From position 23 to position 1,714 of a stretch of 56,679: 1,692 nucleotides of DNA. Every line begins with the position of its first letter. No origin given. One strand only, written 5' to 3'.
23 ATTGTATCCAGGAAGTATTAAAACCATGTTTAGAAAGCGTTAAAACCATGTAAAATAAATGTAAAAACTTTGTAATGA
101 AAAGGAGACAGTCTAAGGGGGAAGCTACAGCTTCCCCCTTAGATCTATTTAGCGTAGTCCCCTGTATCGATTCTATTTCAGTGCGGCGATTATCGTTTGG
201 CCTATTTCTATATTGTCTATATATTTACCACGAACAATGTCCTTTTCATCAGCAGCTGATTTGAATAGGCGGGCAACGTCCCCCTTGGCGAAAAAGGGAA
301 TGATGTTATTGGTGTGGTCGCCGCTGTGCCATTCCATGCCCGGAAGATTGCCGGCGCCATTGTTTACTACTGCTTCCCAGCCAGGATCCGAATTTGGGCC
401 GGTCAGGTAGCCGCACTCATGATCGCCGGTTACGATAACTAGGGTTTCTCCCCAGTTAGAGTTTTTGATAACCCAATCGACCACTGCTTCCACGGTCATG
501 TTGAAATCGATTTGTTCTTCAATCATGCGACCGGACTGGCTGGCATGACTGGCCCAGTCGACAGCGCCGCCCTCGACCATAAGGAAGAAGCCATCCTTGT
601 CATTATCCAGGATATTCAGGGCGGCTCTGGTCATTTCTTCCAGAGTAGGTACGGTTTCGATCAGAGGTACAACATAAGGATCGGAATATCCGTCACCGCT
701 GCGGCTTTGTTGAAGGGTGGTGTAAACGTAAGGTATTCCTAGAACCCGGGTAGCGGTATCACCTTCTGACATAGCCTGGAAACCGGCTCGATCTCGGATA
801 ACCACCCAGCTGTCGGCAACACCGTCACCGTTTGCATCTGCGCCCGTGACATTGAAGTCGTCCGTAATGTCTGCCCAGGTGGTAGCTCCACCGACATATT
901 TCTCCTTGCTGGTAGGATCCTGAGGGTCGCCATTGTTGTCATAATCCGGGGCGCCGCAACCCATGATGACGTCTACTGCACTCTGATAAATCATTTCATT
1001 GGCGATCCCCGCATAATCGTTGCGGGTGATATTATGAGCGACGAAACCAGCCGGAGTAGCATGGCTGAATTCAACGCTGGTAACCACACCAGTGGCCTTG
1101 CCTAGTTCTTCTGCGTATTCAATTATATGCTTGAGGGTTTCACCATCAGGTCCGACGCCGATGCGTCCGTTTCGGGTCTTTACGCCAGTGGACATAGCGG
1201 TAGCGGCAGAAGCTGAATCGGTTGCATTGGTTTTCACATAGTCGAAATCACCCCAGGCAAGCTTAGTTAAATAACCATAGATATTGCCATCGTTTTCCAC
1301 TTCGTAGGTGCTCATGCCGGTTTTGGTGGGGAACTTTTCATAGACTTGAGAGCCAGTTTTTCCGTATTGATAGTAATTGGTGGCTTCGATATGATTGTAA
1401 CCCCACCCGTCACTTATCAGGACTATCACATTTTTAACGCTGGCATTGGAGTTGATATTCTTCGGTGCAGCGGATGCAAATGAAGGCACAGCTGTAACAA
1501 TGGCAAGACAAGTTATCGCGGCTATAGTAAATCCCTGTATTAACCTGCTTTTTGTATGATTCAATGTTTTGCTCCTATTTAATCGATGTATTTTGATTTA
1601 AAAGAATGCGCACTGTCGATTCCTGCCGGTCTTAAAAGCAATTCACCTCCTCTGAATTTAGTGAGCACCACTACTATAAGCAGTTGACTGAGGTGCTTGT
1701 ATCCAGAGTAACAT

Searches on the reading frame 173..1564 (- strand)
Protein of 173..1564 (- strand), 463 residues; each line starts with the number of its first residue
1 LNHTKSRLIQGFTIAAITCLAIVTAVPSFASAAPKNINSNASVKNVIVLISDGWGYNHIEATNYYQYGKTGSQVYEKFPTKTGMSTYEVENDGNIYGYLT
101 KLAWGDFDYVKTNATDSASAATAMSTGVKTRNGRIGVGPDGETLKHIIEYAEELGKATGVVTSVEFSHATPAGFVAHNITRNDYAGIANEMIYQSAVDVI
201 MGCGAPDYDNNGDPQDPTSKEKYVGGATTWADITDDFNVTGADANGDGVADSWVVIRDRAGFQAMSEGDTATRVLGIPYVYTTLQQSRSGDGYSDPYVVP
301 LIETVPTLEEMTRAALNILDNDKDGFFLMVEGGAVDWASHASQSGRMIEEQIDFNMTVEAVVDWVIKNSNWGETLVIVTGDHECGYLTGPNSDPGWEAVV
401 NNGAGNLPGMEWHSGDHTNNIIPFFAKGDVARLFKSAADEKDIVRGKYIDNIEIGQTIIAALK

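Call 33: search_protein_families(library=ncbifam, proteins=[window:173-1564:-], max_evalue=1e-10)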
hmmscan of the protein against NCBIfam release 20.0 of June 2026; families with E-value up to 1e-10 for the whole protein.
window:173-1564:- (463 aa): 1 family
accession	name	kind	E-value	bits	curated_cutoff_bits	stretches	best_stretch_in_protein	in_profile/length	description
NF007810.0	PRK10518.1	equivalog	3.9e-38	131.4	540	2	36-185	64-199/482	alkaline phosphatase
